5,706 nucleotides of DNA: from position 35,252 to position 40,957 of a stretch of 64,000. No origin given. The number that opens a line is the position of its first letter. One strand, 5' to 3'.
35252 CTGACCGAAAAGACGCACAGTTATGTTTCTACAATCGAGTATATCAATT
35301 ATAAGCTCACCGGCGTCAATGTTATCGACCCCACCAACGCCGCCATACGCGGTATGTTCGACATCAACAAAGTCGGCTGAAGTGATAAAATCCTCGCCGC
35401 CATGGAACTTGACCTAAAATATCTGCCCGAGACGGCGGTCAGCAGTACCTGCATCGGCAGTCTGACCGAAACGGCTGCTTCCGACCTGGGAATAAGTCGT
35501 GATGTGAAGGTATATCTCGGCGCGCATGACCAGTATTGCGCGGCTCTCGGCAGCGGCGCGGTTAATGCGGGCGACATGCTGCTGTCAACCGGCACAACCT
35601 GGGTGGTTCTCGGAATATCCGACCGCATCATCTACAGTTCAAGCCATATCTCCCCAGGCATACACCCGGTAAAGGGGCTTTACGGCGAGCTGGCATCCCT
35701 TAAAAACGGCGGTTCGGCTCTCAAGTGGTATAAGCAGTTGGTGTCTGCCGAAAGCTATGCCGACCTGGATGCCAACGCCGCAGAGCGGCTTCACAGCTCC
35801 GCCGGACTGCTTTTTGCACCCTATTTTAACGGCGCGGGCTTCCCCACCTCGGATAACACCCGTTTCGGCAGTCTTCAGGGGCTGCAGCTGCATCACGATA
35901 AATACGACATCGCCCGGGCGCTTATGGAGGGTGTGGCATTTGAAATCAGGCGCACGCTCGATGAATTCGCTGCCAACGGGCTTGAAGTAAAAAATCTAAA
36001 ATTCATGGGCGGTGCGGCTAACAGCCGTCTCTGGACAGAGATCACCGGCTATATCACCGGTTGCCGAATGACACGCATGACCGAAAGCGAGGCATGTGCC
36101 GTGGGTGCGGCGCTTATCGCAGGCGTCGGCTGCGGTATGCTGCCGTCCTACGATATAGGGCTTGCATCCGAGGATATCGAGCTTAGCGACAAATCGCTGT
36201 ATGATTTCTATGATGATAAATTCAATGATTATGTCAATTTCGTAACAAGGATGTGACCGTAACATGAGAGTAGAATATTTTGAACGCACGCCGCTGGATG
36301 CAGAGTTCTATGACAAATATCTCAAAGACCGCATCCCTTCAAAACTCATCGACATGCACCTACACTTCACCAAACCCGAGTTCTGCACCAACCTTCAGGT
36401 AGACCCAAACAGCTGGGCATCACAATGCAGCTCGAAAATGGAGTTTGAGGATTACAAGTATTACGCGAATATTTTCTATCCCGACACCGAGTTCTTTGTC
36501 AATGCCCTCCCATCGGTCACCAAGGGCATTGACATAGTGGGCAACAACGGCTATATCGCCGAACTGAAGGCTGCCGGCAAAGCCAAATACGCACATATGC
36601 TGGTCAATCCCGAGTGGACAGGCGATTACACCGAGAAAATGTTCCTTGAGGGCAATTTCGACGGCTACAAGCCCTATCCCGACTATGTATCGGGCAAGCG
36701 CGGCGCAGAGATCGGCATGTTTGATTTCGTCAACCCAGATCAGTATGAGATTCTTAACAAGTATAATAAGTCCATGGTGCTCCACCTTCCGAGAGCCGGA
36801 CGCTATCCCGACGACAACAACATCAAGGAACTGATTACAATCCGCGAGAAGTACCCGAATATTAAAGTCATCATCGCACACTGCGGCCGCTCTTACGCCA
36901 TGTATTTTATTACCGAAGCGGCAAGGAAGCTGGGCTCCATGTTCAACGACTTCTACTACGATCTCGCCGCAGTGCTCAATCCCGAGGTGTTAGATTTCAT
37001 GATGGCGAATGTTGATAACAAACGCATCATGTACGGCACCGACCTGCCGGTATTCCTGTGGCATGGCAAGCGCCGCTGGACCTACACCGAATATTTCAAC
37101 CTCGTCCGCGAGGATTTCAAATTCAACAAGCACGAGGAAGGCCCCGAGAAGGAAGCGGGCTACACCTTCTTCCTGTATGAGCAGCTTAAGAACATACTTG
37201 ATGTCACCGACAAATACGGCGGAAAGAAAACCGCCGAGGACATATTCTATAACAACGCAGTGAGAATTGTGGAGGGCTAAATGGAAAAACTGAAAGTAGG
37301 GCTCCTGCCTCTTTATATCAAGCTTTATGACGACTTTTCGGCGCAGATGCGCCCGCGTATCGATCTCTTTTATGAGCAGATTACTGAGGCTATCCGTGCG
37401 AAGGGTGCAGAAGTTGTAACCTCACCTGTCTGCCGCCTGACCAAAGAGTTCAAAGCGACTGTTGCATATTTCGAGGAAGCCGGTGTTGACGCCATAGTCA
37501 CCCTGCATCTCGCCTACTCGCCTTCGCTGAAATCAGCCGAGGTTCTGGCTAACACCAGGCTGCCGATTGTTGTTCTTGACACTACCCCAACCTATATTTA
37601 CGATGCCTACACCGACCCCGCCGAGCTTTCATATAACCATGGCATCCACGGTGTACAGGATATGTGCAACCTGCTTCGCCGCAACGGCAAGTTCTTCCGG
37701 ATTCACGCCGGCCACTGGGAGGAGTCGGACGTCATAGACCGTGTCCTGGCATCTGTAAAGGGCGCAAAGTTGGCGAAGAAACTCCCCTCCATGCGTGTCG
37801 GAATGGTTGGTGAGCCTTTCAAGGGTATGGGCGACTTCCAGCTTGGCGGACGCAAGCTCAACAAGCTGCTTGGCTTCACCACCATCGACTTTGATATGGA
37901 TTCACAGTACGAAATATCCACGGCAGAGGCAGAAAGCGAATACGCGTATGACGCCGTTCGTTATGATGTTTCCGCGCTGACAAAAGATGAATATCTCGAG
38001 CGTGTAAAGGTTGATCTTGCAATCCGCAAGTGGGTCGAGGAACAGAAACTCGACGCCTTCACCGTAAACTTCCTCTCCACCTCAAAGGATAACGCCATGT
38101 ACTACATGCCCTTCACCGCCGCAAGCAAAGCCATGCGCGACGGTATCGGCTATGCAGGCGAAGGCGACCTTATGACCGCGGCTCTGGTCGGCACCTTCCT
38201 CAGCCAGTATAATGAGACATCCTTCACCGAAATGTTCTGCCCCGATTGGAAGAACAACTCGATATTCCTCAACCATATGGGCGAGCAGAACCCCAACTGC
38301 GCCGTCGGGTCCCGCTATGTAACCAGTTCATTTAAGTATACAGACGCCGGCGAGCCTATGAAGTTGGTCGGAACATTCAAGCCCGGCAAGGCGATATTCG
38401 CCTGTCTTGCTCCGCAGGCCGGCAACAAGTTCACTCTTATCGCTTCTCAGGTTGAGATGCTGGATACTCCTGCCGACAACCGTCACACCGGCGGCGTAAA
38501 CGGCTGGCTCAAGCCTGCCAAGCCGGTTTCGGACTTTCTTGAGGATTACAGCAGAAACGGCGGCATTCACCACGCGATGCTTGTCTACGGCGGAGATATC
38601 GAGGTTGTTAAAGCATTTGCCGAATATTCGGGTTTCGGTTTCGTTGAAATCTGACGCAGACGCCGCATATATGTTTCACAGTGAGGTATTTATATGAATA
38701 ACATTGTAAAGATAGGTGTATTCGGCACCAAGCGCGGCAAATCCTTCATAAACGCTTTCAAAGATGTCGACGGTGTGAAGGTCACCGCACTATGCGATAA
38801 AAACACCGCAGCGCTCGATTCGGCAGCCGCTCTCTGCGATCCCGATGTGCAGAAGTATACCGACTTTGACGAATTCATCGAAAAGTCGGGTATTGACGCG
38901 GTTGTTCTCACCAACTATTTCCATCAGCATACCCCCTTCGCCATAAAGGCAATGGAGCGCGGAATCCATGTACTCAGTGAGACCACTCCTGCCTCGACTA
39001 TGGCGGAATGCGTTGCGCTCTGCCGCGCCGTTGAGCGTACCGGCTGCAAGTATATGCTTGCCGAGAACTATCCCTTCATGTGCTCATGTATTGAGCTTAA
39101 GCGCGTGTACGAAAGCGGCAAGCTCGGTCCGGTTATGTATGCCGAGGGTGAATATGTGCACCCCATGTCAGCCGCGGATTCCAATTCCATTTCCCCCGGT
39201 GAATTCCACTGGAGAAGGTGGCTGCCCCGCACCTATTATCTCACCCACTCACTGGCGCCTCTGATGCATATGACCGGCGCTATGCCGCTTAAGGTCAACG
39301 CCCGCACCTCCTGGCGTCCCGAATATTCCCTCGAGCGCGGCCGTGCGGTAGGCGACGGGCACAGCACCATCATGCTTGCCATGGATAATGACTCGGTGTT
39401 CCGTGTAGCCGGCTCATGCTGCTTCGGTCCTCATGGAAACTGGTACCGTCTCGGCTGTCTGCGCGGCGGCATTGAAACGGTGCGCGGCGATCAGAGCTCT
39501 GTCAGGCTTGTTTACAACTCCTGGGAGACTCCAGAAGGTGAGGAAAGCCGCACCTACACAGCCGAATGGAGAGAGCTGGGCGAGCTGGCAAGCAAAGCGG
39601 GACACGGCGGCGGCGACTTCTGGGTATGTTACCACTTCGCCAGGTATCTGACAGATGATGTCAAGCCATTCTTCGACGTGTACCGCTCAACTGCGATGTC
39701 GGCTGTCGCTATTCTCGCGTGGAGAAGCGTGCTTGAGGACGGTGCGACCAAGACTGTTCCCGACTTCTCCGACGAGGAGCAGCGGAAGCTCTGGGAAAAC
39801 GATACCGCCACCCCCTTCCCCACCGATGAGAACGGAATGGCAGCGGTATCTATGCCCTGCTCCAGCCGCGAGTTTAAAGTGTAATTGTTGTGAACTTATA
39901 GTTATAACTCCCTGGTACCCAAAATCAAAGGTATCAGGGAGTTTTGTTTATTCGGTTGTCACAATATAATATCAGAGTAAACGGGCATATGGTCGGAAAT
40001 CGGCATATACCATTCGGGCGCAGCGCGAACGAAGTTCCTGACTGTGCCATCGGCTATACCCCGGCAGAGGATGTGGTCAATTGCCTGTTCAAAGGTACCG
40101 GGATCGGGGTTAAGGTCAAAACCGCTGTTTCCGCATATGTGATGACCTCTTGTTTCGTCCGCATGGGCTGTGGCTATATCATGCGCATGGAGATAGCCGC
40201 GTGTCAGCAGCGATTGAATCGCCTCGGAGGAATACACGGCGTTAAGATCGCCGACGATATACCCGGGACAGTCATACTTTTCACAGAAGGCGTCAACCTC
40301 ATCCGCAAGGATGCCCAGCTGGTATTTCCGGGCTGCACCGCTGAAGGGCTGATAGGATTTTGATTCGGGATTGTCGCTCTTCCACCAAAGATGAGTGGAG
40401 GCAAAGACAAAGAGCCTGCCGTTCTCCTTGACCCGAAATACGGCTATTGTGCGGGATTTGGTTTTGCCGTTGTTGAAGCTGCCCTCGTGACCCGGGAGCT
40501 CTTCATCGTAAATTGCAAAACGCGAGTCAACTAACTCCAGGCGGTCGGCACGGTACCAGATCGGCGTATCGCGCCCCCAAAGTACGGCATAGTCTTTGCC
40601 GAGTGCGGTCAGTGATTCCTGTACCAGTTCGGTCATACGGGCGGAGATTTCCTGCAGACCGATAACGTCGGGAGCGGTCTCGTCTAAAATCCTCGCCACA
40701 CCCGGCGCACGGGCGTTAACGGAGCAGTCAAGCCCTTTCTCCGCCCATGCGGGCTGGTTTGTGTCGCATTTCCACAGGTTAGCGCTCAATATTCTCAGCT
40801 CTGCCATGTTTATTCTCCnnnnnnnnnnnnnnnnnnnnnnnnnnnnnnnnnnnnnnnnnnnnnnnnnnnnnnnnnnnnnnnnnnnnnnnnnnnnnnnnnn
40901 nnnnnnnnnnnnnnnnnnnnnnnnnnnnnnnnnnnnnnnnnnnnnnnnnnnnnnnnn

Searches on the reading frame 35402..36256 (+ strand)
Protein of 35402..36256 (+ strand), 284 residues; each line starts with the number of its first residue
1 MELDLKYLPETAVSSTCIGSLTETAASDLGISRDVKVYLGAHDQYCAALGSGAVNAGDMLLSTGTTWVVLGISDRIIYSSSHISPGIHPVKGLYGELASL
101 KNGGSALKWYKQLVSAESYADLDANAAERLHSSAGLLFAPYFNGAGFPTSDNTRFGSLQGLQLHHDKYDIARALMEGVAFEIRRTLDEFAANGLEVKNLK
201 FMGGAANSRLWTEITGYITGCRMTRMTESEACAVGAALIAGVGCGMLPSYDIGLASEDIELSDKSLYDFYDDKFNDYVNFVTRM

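Call 17: search_protein_families(library=pfam, proteins=[window:35402-36256:+], max_evalue=0.001)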
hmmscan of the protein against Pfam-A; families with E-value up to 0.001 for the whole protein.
window:35402-36256:+ (284 aa): 1 family
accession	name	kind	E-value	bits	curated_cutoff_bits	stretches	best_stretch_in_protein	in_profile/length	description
PF02782.22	FGGY_C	-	1.1e-27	97.6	27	1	61-243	3-197/198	FGGY family of carbohydrate kinases, C-terminal domain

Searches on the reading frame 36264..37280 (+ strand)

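Call 17: search_protein_families(library=pfam, proteins=[window:36264-37280:+], max_evalue=0.001)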
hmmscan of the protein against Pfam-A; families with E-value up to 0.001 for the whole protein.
window:36264-37280:+ (338 aa): 1 family
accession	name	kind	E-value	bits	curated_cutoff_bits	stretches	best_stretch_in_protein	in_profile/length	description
PF04909.20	Amidohydro_2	-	2.5e-08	34.5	26.4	1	161-264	131-250/289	Amidohydrolase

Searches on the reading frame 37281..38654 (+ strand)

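Call 17: search_protein_families(library=pfam, proteins=[window:37281-38654:+], max_evalue=0.001)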
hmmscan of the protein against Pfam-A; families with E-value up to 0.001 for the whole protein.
window:37281-38654:+ (457 aa): 2 families
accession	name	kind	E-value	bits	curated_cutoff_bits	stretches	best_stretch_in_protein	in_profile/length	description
PF11762.14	Arabinose_Iso_C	-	2.9e-12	47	25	1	312-450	1-141/144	L-arabinose isomerase C-terminal domain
PF24856.1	AraA_central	-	3.6e-09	37.6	24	1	214-305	52-141/148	L-arabinose isomerase central domain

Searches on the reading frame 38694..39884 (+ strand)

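Call 17: search_protein_families(library=pfam, proteins=[window:38694-39884:+], max_evalue=0.001)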
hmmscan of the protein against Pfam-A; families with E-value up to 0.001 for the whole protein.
window:38694-39884:+ (396 aa): 1 family
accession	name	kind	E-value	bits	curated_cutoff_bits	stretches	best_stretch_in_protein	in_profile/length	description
PF01408.29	GFO_IDH_MocA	-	2.7e-15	57.6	24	1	6-122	2-118/120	Oxidoreductase family, NAD-binding Rossmann fold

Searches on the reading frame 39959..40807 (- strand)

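Call 17: search_protein_families(library=pfam, proteins=[window:39959-40807:-], max_evalue=0.001)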
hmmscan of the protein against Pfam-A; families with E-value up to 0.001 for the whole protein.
window:39959-40807:- (282 aa): 1 family
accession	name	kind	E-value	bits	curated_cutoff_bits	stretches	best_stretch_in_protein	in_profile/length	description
PF03372.29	Exo_endo_phos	-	2.4e-13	50.8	24.5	1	7-273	1-225/225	Endonuclease/Exonuclease/phosphatase family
